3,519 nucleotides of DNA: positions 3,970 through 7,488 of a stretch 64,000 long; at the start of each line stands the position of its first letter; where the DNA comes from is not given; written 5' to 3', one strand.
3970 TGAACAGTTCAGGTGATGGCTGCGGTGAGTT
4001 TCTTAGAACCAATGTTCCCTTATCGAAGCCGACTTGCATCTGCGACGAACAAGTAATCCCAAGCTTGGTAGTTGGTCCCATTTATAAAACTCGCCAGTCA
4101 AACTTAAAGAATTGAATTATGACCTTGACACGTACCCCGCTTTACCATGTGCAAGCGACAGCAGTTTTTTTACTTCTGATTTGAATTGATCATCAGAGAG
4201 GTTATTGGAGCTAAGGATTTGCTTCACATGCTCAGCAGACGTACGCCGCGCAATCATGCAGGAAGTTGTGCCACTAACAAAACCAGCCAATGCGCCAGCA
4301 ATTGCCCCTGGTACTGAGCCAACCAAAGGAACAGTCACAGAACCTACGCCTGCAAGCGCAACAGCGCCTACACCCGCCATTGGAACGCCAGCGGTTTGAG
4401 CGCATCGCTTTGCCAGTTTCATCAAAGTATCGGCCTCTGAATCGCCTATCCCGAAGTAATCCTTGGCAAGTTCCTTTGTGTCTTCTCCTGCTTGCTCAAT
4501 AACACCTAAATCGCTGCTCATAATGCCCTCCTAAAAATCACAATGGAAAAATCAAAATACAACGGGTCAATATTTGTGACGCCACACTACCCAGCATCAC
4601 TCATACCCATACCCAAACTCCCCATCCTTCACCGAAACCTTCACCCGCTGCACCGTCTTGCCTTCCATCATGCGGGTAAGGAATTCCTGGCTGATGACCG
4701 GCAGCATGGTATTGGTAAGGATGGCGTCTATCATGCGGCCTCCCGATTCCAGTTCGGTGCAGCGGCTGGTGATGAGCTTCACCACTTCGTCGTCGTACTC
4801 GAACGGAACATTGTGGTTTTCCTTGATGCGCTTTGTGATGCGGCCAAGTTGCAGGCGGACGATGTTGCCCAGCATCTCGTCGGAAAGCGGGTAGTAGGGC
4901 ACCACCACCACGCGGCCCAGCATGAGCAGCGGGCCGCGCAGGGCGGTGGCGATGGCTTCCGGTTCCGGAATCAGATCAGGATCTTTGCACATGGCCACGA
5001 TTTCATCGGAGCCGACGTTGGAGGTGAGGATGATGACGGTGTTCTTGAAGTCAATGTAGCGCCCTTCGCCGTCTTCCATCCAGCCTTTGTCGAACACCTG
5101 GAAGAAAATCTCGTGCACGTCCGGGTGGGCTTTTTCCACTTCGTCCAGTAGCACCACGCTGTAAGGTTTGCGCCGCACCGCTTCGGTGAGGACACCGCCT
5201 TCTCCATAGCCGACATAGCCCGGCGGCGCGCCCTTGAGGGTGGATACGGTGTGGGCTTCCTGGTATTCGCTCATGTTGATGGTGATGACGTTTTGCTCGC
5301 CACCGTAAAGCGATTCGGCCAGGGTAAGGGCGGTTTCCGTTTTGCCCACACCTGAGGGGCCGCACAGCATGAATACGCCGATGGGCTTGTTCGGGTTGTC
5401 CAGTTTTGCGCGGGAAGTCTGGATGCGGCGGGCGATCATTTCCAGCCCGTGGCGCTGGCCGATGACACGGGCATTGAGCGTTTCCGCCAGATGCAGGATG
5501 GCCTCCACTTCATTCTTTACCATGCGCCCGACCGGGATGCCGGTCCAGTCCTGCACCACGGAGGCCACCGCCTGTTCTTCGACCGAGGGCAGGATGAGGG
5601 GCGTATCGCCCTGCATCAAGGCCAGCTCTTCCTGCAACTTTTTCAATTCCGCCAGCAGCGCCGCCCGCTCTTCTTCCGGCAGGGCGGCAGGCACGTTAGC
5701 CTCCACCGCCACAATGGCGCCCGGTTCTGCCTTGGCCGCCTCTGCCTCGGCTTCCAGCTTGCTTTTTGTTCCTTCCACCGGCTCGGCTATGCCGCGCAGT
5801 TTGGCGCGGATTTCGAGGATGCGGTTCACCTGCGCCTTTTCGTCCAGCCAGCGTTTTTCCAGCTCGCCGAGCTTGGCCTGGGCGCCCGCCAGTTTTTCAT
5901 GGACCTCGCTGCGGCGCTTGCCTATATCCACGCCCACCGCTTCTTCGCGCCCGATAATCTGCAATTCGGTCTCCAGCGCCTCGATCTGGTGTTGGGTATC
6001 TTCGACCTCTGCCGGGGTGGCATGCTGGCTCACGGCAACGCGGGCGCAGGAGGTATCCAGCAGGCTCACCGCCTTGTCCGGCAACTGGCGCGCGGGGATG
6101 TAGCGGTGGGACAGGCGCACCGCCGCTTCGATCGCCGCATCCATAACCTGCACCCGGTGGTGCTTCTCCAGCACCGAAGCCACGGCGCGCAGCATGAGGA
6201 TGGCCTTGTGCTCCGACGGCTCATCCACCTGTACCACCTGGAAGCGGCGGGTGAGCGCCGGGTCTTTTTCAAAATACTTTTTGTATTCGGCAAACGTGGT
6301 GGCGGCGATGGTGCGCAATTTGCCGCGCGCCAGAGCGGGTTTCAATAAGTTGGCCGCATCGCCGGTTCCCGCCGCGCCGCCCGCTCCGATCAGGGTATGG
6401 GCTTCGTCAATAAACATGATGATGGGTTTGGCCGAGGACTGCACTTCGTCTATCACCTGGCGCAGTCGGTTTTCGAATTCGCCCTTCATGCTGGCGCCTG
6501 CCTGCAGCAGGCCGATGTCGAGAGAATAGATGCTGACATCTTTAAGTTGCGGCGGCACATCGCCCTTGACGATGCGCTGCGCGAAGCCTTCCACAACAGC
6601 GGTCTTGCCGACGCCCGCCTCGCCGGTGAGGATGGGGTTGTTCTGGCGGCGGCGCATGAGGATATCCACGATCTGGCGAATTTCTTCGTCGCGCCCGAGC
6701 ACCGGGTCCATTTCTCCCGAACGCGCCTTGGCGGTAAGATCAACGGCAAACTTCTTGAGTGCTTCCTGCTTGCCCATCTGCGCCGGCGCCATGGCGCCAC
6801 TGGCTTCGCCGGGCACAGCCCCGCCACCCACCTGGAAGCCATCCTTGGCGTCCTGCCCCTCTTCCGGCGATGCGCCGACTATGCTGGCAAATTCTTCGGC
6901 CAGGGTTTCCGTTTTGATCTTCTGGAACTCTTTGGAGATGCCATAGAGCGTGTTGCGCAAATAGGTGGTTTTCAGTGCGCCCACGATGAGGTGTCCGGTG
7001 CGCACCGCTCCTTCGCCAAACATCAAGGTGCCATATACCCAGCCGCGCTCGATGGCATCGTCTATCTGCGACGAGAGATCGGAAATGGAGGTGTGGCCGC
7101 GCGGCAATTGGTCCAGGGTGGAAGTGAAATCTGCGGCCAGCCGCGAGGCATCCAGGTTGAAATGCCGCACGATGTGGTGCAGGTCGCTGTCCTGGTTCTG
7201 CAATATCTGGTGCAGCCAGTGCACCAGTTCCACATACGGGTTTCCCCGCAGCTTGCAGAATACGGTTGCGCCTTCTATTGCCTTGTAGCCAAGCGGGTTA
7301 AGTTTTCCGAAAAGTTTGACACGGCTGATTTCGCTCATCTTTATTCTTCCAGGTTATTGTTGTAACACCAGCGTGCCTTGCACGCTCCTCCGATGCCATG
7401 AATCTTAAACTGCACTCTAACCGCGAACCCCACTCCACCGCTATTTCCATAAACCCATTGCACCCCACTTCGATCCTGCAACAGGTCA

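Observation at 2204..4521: Unassigned low-GC cargo module between clpV and a vgrG stub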

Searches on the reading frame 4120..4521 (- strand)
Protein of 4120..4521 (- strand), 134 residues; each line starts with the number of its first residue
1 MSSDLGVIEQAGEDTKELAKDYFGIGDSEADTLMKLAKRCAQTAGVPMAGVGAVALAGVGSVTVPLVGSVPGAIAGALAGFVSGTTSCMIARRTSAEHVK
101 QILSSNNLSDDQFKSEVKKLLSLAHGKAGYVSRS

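Call 6: search_protein_families(library=pfam, max_evalue=1, proteins=[window:4120-4521:-])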
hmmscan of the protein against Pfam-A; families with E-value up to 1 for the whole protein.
seq(134 aa): 2 families
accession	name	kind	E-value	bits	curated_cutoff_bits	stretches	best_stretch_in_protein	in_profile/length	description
PF21724.2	DUF6861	-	0.03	14.2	28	1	31-85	30-82/194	Family of unknown function (DUF6861)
PF13488.11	Gly-zipper_Omp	-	0.94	9.9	25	0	49-82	3-37/46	Glycine zipper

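Call 7: search_protein_families(library=ncbifam, max_evalue=1, proteins=[window:4120-4521:-])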
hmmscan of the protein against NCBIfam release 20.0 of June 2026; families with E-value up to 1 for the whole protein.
seq(134 aa): 0 families

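Call 34: find_homologous_proteins(query=window:4120-4521:-, max_evalue=0.01)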
Query seq(134 aa) (134 aa): 27 proteins with E <= 0.01 among 677 candidates.
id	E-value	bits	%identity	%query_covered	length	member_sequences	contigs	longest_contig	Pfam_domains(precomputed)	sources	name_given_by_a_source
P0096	2.4e-77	275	100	100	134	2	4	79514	-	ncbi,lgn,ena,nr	ncbi:MAG: hypothetical protein FD134_69 [Gallionellaceae bacterium]|nr:MAG: hypothetical protein FD1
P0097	1.0e-61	224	81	96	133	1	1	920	-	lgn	-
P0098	8.2e-61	221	77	99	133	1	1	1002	-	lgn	-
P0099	2.1e-57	210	78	95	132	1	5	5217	-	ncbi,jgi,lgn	jgi:hypothetical protein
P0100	3.8e-55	203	75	94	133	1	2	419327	-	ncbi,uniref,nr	ncbi:hypothetical protein ACFSHT_20720 [Paraburkholderia silviterrae]|uniref:Uncharacterized protein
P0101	9.8e-54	199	73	93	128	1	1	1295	-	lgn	-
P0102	1.6e-53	198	72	95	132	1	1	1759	-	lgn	-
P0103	2.5e-53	197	72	97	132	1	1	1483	-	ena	-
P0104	8.8e-53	196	74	92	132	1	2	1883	-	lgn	-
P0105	2.4e-52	194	75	92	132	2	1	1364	-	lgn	-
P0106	3.5e-52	194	74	93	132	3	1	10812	-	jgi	jgi:hypothetical protein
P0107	3.8e-52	194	72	95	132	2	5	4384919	-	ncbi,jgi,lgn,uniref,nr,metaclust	ncbi:hypothetical protein [Methylomicrobium lacus]|uniref:hypothetical protein n=1 Tax=Methylomicrob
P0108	5.6e-52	193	70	92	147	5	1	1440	-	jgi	jgi:hypothetical protein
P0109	1.5e-51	192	70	92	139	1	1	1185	-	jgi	jgi:hypothetical protein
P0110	3.6e-51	190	72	93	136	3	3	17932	-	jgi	jgi:hypothetical protein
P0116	3.2e-45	171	63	92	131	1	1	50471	-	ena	-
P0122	4.8e-16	77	54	55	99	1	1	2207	PF21724.3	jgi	jgi:hypothetical protein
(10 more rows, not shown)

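Call 37: find_encoding_contigs(protein=P0107, flank=7000, max_places=2)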
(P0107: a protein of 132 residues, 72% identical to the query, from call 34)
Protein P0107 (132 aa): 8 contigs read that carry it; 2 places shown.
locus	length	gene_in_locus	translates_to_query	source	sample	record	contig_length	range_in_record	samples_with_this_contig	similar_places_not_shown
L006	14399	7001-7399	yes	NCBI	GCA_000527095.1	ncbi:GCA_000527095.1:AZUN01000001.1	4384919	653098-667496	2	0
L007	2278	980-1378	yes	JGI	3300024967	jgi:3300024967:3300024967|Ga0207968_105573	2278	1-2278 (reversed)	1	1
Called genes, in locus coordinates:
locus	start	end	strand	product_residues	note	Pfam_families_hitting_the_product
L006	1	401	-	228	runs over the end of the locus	PF11141:DUF2914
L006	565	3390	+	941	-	PF16078:2-oxogl_dehyd_N, PF00676:E1_dh, PF02779:Transket_pyr, PF16870:OxoGdeHyase_C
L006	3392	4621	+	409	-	PF00364:Biotin_lipoyl, PF02817:E3_binding, PF00198:2-oxoacid_dh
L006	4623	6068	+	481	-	PF00890:FAD_binding_2 (faint), PF01134:GIDA (weak), PF01494:FAD_binding_3 (faint), PF03486:HI0933_like (faint), PF07992:Pyr_redox_2, PF13738:Pyr_redox_3 (weak), PF00070:Pyr_redox, PF02852:Pyr_redox_dim, +1 more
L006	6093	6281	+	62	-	-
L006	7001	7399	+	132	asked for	-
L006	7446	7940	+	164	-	-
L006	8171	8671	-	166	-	PF13358:DDE_3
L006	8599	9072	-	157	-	PF13384:HTH_23 (weak), PF13518:HTH_28 (faint), PF13551:HTH_29 (weak), PF13565:HTH_32, PF13592:HTH_33 (weak)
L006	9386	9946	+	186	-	-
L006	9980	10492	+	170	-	-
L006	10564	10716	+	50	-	-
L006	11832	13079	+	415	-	PF03797:Autotransporter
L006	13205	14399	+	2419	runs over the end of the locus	PF00648:Peptidase_C2, PF03160:Calx-beta, PF07676:PD40 (faint)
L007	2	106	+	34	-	?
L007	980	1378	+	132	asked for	-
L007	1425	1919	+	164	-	-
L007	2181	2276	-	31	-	?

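Call 38: find_encoding_contigs(protein=P0100, flank=7000, max_places=2)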
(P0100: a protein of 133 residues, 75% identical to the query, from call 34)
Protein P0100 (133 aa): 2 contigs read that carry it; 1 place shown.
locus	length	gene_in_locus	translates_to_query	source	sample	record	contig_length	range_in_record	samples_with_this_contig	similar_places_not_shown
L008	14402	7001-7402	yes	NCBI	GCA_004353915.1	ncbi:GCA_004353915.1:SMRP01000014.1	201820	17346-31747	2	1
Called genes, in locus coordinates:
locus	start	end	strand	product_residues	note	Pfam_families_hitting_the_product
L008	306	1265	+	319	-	PF00923:TAL_FSA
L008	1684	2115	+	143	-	PF00903:Glyoxalase, PF06983:3-dmu-9_3-mt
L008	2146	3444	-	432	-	PF04632:FUSC, PF13515:FUSC_2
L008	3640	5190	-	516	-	PF00474:SSF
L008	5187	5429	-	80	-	PF11755:DUF3311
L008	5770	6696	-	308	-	-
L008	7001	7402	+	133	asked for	-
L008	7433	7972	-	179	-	PF03167:UDG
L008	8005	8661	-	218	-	PF04345:Chor_lyase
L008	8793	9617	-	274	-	-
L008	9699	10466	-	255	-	-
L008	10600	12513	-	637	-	PF02518:HATPase_c, PF13589:HATPase_c_3, PF00183:HSP90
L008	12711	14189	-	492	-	PF00392:GntR, PF00155:Aminotran_1_2, PF12897:Asp_aminotransf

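Call 62: find_encoding_contigs(protein=P0116, flank=6000, max_places=2)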
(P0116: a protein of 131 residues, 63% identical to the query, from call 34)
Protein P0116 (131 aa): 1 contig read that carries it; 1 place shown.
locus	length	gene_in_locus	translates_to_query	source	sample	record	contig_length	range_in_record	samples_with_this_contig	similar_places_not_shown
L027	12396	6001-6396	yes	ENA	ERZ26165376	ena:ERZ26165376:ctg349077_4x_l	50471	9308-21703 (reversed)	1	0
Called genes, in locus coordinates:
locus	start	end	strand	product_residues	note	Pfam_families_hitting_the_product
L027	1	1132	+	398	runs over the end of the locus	PF00753:Lactamase_B, PF22036:MoaF_like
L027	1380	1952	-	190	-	PF00589:Phage_integrase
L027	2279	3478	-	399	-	-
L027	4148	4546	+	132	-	-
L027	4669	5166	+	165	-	-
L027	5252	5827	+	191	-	PF06042:NTP_transf_6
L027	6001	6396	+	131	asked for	-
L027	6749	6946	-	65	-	-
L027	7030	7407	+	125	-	PF00691:OmpA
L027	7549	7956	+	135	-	PF08818:DUF1801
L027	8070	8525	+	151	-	-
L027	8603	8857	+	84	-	-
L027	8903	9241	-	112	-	-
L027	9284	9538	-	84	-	-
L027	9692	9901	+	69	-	-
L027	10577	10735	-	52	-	-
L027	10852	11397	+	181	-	-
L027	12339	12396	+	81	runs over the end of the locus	-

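Call 63: find_encoding_contigs(protein=P0110, flank=6000, max_places=2)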
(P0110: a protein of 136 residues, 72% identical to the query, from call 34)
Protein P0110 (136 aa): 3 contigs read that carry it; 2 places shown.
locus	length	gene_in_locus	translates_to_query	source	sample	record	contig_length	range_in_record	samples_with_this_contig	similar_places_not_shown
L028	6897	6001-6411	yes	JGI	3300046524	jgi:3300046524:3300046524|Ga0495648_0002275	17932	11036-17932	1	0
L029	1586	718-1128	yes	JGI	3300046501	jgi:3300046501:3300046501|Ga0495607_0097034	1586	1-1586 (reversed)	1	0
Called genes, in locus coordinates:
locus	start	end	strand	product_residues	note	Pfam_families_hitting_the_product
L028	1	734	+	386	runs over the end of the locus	PF06772:LtrA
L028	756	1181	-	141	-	PF07883:Cupin_2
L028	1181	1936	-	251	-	PF05368:NmrA (faint), PF13460:NAD_binding_10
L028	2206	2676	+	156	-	-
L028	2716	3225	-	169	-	PF22381:Staph_reg_Sar_Rot, PF12802:MarR_2, PF01047:MarR, PF13463:HTH_27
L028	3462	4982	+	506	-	PF02550:AcetylCoA_hydro, PF04223:CitF (faint), PF13336:AcetylCoA_hyd_C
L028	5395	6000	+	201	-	-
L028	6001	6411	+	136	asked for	-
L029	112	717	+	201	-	-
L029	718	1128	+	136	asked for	-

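Call 64: find_encoding_contigs(protein=P0106, flank=6000, max_places=2)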
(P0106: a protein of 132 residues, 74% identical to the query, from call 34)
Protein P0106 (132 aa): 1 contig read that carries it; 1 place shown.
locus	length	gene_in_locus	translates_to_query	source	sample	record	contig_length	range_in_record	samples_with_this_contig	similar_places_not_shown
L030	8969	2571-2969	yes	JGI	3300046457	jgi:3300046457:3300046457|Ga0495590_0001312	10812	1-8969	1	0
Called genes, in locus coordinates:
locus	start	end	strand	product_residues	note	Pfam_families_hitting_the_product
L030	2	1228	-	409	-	?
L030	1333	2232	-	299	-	PF05118:Asp_Arg_Hydrox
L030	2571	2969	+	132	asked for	-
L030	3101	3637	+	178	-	PF13930:Endonuclea_NS_2 (weak)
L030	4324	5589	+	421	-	PF01494:FAD_binding_3, PF08491:SE (weak)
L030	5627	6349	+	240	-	PF10411:DsbC_N, PF13098:Thioredoxin_2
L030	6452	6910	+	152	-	PF00111:Fer2, PF13085:Fer2_3 (weak), PF01799:Fer2_2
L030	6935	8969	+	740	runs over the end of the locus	PF20256:MoCoBD_2, PF02738:MoCoBD_1, PF20256:MoCoBD_2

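Call 65: search_protein_families(library=pfam, max_evalue=0.1, proteins=[L006:7446-7940:+, L027:4148-4546:+, L027:4669-5166:+, L027:5252-5827:+, L028:5395-6000:+, L030:3101-3637:+, L008:5770-6696:-])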
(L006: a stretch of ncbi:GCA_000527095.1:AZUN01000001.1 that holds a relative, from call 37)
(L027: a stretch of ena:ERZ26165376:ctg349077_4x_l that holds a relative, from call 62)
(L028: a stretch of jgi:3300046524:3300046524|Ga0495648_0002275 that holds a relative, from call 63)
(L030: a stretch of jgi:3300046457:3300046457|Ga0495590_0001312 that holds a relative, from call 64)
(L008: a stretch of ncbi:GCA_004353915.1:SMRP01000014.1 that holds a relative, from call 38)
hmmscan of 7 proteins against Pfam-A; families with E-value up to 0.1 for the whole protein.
L006:7446-7940:+ (164 aa): 0 families

L027:4148-4546:+ (132 aa): 0 families

L027:4669-5166:+ (165 aa): 0 families

L027:5252-5827:+ (191 aa): 1 family
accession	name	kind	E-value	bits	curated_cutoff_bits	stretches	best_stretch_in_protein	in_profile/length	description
PF06042.17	NTP_transf_6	-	3.7e-49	167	25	1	27-187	4-158/159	Nucleotidyltransferase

L028:5395-6000:+ (201 aa): 0 families

L030:3101-3637:+ (178 aa): 1 family
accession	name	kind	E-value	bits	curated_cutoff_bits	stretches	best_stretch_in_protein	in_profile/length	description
PF13930.12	Endonuclea_NS_2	-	2.5e-07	31.4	27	1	79-135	37-94/132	DNA/RNA non-specific endonuclease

L008:5770-6696:- (308 aa): 0 families

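Call 85: search_protein_families(library=padloc, max_evalue=0.1, proteins=[window:4120-4521:-])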
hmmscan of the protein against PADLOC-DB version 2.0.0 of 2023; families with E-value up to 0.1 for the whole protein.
window:4120-4521:- (134 aa): 4 families
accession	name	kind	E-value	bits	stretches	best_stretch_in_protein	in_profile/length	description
PDLC04409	PDC-M09B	-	0.012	12.1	1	46-83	351-388/480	-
PDLC03841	LeoBC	-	0.014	12.6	1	10-109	426-524/601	-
PDLC00625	ZorC1|ZorC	-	0.016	11.9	1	100-129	216-245/551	EH signature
PDLC03842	LeoB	-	0.031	11.2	1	51-119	441-515/568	-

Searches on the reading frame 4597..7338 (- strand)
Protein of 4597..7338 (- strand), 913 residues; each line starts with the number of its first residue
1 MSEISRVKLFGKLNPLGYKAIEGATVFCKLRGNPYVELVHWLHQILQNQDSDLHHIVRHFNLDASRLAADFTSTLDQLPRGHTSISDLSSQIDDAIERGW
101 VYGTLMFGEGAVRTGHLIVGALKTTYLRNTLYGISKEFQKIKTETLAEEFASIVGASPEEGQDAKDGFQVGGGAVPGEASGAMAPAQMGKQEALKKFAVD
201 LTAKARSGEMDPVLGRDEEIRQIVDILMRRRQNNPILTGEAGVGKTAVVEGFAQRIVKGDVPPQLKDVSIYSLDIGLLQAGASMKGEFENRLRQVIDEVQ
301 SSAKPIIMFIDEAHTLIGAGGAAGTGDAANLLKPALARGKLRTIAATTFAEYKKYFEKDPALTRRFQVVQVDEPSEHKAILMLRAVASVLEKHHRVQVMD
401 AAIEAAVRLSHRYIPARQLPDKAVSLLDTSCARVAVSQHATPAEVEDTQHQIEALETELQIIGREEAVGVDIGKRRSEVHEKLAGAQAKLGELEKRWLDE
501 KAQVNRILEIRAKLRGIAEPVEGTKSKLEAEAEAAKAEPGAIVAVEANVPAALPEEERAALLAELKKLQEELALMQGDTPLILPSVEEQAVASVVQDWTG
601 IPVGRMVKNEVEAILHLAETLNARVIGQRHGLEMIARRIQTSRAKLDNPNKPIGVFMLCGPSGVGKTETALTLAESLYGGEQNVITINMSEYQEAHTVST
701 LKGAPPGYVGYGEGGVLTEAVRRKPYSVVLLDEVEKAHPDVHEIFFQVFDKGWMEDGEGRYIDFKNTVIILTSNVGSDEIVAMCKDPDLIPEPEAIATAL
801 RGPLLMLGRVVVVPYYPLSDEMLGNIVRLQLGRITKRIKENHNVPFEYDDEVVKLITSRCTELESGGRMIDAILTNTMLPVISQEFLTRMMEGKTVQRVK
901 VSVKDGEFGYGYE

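Call 6: search_protein_families(library=pfam, max_evalue=1, proteins=[window:4597-7338:-])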
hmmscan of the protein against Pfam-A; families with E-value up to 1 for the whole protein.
window:4597-7338:- (913 aa): 43 families (the best 25 are shown)
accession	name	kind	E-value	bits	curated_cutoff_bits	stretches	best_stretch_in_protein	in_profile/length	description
PF07724.20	AAA_2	-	4.2e-52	177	27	1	651-785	1-135/166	AAA domain (Cdc48 subfamily)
PF17871.7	AAA_lid_9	-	9.5e-30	103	22.8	1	375-467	1-93/104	AAA lid domain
PF00004.35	AAA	-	1.9e-19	70.8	21.2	2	236-368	2-125/131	ATPase family associated with various cellular activities (AAA)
PF10431.15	ClpB_D2-small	-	1.5e-14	54.2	21.9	1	818-896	1-79/81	C-terminal, D2-small domain, of ClpB protein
PF07728.20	AAA_5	-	1.4e-13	51.5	22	2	656-776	2-124/139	AAA domain (dynein-related subfamily)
PF13191.12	AAA_16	-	2.8e-12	47.9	32.6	2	213-261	2-56/167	AAA ATPase domain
PF13401.12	AAA_22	-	9.4e-10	39.3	27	2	231-328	4-100/130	AAA domain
PF12775.13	AAA_7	-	1.9e-06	27.9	25.8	2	656-699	36-79/181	P-loop containing dynein motor region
PF01637.24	ATPase_2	-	2.6e-06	27.8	33.2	1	216-256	4-44/225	ATPase domain predominantly from Archaea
PF05621.17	TniB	-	1.2e-05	25.3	22.4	1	219-372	22-185/189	Bacterial TniB protein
PF13173.12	AAA_14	-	1.4e-05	25.5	27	1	655-751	4-75/129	AAA domain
PF00158.32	Sigma54_activat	-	2.5e-05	24.5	20.2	1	656-769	25-138/168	Sigma-54 interaction domain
PF20720.3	nSTAND3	-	3e-05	24.2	27.2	1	655-696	19-58/155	Novel STAND NTPase 3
PF13245.12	AAA_19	-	5.1e-05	23.9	25.1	0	231-258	10-37/134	AAA domain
PF06414.18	Zeta_toxin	-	8e-05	22.6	22.3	1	648-696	12-58/199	Zeta toxin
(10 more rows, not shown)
